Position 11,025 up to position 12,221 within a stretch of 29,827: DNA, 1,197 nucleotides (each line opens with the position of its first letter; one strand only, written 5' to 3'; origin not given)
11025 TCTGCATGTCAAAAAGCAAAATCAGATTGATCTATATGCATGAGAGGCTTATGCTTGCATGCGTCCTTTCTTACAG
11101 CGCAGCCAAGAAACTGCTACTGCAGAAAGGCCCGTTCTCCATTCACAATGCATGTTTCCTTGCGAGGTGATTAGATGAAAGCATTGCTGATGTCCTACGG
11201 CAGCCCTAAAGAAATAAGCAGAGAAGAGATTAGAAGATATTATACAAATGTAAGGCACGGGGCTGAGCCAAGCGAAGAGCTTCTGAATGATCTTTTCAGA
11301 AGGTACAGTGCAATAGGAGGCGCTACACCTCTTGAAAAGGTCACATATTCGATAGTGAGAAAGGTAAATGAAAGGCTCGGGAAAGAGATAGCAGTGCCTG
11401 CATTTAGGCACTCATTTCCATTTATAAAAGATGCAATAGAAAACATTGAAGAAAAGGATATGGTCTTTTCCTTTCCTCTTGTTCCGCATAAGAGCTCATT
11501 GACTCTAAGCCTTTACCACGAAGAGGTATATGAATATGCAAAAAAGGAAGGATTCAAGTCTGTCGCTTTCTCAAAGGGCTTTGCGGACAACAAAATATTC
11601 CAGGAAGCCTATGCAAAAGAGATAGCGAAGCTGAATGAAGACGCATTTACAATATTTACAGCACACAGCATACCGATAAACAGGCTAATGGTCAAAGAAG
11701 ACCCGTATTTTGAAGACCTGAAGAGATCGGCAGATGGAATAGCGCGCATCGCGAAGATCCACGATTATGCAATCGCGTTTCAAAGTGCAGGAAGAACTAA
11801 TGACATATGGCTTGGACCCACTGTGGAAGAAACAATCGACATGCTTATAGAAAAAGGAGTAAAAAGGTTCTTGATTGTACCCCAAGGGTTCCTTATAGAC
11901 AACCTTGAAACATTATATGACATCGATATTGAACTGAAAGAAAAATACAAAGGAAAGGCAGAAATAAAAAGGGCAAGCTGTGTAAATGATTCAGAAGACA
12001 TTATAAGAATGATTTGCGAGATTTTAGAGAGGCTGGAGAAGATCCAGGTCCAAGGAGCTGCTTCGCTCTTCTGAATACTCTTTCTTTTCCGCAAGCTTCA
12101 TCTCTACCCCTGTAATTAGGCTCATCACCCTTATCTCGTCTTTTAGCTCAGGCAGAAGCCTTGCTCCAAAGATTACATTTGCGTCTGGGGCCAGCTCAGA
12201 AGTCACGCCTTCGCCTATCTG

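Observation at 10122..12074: Cassette with only the last two steps of heme b synthesis: possible porphyrin salvage from a host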

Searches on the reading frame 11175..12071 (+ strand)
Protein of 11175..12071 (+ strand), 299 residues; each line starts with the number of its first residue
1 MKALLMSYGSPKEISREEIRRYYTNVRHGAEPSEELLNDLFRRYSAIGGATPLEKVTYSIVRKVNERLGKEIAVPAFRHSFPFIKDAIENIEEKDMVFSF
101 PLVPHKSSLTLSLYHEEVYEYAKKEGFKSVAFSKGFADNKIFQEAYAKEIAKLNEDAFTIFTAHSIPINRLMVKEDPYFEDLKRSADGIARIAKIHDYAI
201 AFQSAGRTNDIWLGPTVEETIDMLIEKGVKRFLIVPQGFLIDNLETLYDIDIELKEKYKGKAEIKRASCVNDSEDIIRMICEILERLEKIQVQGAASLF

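Call 3: search_protein_families(library=pfam, proteins=[window:11175-12071:+], max_evalue=0.01)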
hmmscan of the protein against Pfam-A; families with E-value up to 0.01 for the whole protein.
window:11175-12071:+ (299 aa): 1 family
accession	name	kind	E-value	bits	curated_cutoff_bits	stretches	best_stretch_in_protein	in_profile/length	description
PF00762.24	Ferrochelatase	-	4.1e-53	180.9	27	1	4-285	5-314/317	Ferrochelatase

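Call 4: search_protein_families(library=ncbifam, proteins=[window:11175-12071:+], max_evalue=0.01)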
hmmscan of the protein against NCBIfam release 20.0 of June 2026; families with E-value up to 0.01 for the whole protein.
window:11175-12071:+ (299 aa): 4 families
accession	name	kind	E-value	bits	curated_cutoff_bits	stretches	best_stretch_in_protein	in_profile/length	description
NF009095.0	PRK12435.1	subfamily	1.4e-51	175.4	455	1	3-283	7-302/311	ferrochelatase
TIGR00109.1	hemH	equivalog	1.5e-41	142.9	124.6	1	4-284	9-317/322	ferrochelatase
NF000689.1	PRK00035.2-1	equivalog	2.4e-30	105.6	408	1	4-285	6-308/311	ferrochelatase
NF033198.0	F430_CfbA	equivalog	0.0014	18.6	120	0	214-260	43-88/122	sirohydrochlorin nickelochelatase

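Call 10: find_homologous_proteins(query=window:11175-12071:+)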
Query window:11175-12071:+ (299 aa): 580 proteins with E <= 0.001 among 1711 candidates; the best 120 are listed.
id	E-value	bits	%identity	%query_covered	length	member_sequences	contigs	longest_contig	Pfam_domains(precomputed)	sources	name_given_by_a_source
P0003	1.9e-192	656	100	100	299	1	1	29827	PF00762.25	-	-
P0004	1.1e-41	161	36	94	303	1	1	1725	PF00762.25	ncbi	-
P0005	2.2e-40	157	35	93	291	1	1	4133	PF00762.25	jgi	jgi:ferrochelatase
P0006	2.5e-40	157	35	93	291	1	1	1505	PF00762.25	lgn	-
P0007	3.5e-40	156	33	95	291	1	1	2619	PF00762.25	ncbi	-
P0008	5.3e-40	156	35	93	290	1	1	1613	PF00762.25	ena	-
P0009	7.5e-40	155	34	94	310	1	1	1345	PF00762.25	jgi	jgi:protoporphyrin/coproporphyrin ferrochelatase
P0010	9.2e-40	155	33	96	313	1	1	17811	PF00762.25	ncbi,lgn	-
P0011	1.3e-39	155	33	94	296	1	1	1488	PF13439.13,PF00762.25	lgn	-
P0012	1.6e-39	154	35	95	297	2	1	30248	PF00762.25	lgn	-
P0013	6.4e-39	152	36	94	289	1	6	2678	PF13439.13,PF00762.25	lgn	-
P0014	8.5e-39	152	35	95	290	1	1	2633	PF00762.25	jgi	jgi:protoporphyrin/coproporphyrin ferrochelatase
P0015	1.3e-38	151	34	94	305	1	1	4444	PF00762.25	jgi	jgi:protoporphyrin/coproporphyrin ferrochelatase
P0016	1.8e-38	151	33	94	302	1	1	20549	PF00762.25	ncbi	-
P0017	2.2e-38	151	36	84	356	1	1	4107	PF00762.25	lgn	-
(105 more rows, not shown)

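Call 13: search_solved_structures(query=window:11175-12071:+, max_evalue=0.001, show_alignments=3)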
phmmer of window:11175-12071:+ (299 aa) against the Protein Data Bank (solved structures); distinct sequences matched with E-value up to 0.001: 38.
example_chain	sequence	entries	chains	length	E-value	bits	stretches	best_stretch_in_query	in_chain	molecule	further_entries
1c9e_A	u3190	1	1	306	3.2e-41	145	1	3-256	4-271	PROTOHEME FERROLYASE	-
1doz_A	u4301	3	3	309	3.3e-41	145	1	3-256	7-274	FERROCHELATASE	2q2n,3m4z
1ak1_A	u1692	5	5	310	3.3e-41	144.9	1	3-256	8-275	FERROCHELATASE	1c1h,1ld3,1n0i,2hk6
2h1v_A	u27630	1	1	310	7.1e-41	143.8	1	3-256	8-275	Ferrochelatase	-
2ac2_A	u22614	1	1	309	1.2e-40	143.2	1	3-256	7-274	Ferrochelatase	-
2c8j_A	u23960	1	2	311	1.5e-40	142.8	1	4-282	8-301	FERROCHELATASE 1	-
9kta_A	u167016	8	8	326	2.9e-40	141.8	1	3-273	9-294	Coproporphyrin III ferrochelatase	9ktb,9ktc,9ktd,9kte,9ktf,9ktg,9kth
3goq_A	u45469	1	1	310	3.8e-40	141.4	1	3-256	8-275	Ferrochelatase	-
2q3j_A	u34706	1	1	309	8.1e-40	140.4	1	3-256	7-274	Ferrochelatase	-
2h1w_A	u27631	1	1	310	8.2e-40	140.4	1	3-256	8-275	Ferrochelatase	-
2ac4_A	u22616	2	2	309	1e-39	140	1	3-256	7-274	Ferrochelatase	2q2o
6sv3_A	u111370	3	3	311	7.7e-39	137.2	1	4-256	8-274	Ferrochelatase | Coproporphyrin III ferrochelatase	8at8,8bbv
8ofl_A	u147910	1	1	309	7.7e-39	137.2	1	4-256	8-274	Coproporphyrin III ferrochelatase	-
8omm_A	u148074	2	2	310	7.8e-39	137.2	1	4-256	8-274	Coproporphyrin III ferrochelatase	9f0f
6rwv_A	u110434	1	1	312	7.8e-39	137.2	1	4-256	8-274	Ferrochelatase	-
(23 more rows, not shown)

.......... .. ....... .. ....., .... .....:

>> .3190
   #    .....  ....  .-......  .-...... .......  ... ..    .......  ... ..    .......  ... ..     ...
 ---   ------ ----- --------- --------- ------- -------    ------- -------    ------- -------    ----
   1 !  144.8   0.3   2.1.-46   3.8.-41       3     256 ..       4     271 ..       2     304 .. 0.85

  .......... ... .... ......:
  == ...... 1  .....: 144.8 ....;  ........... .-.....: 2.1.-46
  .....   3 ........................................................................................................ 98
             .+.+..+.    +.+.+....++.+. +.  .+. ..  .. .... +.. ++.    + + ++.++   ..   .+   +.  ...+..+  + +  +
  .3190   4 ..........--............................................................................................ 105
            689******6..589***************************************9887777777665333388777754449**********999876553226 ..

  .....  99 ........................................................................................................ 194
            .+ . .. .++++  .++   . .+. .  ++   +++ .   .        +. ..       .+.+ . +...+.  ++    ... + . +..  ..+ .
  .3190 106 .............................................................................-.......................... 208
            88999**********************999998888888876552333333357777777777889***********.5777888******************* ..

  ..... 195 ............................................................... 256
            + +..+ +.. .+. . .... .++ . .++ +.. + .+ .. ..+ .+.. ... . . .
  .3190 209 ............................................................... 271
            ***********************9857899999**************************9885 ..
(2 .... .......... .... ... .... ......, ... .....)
